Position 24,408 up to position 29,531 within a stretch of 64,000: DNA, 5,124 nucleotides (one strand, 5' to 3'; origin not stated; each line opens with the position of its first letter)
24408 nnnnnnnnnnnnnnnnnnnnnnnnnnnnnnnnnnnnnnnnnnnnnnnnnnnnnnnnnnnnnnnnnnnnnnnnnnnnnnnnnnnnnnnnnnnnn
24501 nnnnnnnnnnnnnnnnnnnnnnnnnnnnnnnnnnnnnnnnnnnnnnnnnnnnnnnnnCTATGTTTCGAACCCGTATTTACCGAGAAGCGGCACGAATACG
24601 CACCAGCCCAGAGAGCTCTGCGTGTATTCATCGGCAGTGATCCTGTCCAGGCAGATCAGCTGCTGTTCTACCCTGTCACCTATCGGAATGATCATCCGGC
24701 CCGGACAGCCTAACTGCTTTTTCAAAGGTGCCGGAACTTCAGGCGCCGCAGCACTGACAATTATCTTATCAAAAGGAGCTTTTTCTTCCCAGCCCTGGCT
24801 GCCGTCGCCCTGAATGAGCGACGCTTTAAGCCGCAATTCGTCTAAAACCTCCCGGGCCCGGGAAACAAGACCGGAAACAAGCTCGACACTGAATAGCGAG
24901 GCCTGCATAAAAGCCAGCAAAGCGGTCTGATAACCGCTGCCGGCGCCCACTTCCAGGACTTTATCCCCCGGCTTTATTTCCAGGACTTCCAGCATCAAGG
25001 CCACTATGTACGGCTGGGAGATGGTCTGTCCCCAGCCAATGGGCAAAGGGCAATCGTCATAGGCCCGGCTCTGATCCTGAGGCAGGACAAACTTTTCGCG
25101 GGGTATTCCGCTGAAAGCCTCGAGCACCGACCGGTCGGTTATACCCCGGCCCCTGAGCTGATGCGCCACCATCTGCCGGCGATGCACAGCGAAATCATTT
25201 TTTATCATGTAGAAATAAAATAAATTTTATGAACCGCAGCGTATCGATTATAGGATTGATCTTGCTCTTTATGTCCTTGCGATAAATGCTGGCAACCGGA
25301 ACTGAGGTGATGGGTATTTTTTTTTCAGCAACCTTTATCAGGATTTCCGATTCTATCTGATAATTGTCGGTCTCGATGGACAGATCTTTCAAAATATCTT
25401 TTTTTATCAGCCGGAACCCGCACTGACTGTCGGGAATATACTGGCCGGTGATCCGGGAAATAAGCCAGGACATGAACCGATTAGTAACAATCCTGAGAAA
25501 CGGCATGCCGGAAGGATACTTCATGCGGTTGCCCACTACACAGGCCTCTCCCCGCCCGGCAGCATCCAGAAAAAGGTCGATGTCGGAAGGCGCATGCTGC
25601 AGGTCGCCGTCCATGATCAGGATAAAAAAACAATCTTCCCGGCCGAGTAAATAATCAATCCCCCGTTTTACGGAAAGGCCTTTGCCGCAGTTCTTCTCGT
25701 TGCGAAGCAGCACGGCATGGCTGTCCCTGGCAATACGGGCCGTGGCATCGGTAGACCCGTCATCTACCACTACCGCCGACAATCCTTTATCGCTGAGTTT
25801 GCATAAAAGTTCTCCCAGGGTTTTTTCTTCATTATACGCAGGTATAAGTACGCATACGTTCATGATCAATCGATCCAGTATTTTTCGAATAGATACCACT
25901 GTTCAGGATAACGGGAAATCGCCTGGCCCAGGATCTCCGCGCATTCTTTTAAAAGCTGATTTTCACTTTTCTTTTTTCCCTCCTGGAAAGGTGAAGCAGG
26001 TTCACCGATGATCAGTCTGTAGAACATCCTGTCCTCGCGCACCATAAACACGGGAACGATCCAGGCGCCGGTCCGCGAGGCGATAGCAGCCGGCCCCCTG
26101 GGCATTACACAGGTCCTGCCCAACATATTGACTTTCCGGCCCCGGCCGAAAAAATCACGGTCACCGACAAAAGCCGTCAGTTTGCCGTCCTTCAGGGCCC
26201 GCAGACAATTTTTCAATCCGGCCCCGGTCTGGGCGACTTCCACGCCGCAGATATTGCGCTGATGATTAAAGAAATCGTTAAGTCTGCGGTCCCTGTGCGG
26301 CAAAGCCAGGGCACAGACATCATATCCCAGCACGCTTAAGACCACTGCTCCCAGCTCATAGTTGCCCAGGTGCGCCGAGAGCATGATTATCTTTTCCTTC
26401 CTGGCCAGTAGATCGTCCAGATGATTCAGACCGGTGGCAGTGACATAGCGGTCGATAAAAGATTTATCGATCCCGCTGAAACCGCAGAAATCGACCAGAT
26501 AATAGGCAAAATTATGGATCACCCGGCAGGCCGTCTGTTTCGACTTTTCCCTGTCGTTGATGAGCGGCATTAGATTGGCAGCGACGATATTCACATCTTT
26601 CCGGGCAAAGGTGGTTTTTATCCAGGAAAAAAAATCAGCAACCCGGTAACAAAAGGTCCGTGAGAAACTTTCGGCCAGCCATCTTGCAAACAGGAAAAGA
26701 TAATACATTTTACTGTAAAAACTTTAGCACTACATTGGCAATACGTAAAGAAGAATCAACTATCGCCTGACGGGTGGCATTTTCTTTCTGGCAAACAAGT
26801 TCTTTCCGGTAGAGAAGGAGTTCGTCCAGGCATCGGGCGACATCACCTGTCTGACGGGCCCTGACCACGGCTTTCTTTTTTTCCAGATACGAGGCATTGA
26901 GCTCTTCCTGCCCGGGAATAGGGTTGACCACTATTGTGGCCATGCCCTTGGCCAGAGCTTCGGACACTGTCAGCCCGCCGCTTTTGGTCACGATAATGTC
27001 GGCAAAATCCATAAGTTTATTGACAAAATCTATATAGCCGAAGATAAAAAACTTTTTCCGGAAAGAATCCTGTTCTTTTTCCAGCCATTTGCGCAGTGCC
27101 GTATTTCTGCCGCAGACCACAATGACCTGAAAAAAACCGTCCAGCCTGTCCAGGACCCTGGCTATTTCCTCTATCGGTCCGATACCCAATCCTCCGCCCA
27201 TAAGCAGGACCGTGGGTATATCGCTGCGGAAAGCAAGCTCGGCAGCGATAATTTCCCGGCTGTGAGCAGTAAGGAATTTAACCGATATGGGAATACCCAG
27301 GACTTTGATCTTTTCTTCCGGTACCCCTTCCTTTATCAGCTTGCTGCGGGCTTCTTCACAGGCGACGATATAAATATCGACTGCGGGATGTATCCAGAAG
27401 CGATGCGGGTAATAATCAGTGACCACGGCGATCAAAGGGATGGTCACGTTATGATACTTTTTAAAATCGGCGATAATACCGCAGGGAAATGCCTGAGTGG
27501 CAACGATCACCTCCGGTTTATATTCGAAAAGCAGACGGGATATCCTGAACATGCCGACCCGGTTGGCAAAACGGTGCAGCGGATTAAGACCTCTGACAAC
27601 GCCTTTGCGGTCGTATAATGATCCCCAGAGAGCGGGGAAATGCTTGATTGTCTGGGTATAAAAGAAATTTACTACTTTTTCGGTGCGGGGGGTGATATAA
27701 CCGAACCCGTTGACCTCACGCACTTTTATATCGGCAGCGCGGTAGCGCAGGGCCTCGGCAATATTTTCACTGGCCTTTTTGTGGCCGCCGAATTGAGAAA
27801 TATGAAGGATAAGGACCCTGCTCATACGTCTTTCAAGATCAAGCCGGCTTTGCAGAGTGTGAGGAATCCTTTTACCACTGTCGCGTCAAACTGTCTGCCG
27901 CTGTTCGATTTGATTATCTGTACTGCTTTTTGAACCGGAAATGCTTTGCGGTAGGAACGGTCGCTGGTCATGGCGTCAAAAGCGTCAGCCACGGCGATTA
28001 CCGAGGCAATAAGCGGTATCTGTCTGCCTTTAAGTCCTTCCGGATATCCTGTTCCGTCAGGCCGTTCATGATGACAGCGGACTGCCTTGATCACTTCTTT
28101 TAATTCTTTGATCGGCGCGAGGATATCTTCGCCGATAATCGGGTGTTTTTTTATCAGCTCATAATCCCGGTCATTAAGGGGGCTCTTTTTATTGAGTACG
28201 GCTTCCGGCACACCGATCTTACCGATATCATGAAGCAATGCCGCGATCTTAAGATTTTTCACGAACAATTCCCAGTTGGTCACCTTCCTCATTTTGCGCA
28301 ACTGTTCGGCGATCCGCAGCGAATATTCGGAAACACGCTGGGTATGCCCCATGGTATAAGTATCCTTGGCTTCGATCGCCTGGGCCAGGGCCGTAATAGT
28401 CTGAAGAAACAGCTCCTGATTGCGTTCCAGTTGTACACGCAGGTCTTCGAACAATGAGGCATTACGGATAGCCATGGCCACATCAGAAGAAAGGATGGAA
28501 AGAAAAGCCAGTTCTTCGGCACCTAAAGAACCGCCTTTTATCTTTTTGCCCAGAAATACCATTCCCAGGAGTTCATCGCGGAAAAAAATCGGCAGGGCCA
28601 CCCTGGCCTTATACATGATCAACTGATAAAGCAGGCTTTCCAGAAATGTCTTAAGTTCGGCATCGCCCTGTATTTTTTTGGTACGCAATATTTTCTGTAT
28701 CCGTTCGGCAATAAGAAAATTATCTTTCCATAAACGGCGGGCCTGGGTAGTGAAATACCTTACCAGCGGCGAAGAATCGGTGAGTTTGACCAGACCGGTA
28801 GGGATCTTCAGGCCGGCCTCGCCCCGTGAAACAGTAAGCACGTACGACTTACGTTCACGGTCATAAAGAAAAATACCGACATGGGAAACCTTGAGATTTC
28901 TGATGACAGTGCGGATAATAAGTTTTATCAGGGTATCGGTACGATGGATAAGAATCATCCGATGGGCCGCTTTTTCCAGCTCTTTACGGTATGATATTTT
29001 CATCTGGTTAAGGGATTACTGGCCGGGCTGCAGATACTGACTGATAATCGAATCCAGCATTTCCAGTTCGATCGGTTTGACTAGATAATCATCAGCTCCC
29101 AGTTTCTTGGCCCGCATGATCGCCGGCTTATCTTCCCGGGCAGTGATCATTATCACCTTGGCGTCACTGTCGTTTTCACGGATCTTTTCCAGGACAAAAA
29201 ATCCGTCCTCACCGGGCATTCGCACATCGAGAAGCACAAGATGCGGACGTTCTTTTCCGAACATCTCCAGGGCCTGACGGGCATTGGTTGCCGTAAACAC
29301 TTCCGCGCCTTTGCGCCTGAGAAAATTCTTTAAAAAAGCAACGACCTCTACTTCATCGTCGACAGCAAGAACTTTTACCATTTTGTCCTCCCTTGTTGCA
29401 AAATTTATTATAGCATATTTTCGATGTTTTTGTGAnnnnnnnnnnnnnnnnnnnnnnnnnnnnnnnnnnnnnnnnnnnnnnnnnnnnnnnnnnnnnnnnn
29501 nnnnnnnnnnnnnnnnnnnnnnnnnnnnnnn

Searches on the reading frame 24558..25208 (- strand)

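Call 25: search_protein_families(library=pfam, proteins=[window:24558-25208:-], max_evalue=0.001)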
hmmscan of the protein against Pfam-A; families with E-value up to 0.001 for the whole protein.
window:24558-25208:- (216 aa): 5 families
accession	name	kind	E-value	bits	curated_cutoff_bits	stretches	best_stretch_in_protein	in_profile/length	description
PF01135.25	PCMT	-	9.1e-56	189.4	20.3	1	11-211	3-208/210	Protein-L-isoaspartate(D-aspartate) O-methyltransferase (PCMT)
PF13649.12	Methyltransf_25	-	1.3e-06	29.5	27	1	84-155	1-74/97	Methyltransferase domain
PF00398.26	RrnaAD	-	7.6e-06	25.7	24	1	69-137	19-86/263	Ribosomal RNA adenine dimethylase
PF13847.12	Methyltransf_31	-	2.4e-05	24.5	27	1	78-161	1-90/145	Methyltransferase domain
PF02353.26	CMAS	-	0.00052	19.8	27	1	69-149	51-131/273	Mycolic acid cyclopropane synthetase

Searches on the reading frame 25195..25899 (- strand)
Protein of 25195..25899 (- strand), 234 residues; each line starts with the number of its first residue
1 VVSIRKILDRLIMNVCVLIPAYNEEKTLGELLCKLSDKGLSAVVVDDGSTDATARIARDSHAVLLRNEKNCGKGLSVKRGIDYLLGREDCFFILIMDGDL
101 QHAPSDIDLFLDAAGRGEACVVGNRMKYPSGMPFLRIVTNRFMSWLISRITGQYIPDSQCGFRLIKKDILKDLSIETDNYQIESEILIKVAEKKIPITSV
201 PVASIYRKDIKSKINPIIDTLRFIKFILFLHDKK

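Call 25: search_protein_families(library=pfam, proteins=[window:25195-25899:-], max_evalue=0.001)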
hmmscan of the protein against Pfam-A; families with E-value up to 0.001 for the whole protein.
window:25195-25899:- (234 aa): 1 family
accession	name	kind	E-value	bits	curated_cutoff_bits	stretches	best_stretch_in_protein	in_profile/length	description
PF00535.33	Glycos_transf_2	-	6.5e-24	85.2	23.3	1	16-173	1-167/168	Glycosyl transferase family 2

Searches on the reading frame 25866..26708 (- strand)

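Call 25: search_protein_families(library=pfam, proteins=[window:25866-26708:-], max_evalue=0.001)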
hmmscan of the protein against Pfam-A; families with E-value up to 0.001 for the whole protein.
window:25866-26708:- (280 aa): 1 family
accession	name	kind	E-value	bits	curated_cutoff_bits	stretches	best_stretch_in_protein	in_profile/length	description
PF03279.18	Lip_A_acyltrans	-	4.6e-35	121.7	22.3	1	3-278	17-293/295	Bacterial lipid A biosynthesis acyltransferase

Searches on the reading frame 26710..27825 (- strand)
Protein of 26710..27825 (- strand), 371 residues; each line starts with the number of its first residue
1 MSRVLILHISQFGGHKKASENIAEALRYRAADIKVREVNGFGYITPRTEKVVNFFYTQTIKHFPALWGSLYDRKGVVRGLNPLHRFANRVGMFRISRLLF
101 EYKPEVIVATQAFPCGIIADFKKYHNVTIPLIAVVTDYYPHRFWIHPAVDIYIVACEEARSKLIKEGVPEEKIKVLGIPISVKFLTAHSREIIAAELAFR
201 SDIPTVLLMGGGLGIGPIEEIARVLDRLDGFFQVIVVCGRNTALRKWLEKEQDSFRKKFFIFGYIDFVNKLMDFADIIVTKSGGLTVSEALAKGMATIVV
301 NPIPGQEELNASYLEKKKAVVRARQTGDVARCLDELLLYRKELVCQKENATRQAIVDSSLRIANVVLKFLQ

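Call 25: search_protein_families(library=pfam, proteins=[window:26710-27825:-], max_evalue=0.001)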
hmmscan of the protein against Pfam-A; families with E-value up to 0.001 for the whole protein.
window:26710-27825:- (371 aa): 5 families
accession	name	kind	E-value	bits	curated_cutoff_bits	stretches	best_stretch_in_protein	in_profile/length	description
PF06925.17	MGDG_synth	-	8.7e-27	94.7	25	1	15-180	1-169/169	Monogalactosyldiacylglycerol (MGDG) synthase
PF04101.22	Glyco_tran_28_C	-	5.5e-10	40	22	1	227-326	24-126/166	Glycosyltransferase family 28 C-terminal domain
PF02350.25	Epimerase_2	-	1.2e-08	34.6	30.6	1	145-300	119-284/347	UDP-N-acetylglucosamine 2-epimerase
PF00534.26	Glycos_transf_1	-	1.5e-06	28.3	26.4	1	234-351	49-170/172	Glycosyl transferases group 1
PF13692.12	Glyco_trans_1_4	-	0.0002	22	27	1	218-337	21-140/142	Glycosyl transferases group 1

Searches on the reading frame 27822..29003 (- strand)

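Call 25: search_protein_families(library=pfam, proteins=[window:27822-29003:-], max_evalue=0.001)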
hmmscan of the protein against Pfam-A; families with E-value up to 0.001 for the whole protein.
window:27822-29003:- (393 aa): 4 families
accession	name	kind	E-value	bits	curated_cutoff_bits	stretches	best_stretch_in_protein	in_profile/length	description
PF13487.12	HD_5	-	6.2e-38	130.6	27.2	1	206-376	3-170/170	HD domain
PF01966.28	HD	-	4.6e-23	82.2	22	1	219-345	3-116/116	HD domain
PF13185.12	GAF_2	-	6.5e-06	26.8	28.6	1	23-179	5-135/136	GAF domain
PF01590.32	GAF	-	0.00041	21.3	22.4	0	23-179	3-133/133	GAF domain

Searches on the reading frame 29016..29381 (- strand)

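Call 26: search_protein_families(library=pfam, proteins=[window:29016-29381:-], max_evalue=0.001)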
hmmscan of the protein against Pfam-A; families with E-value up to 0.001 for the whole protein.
window:29016-29381:- (121 aa): 1 family
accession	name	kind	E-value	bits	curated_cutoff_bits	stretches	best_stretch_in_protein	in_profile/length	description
PF00072.30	Response_reg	-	9.8e-31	106.6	30.2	1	4-113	1-110/111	Response regulator receiver domain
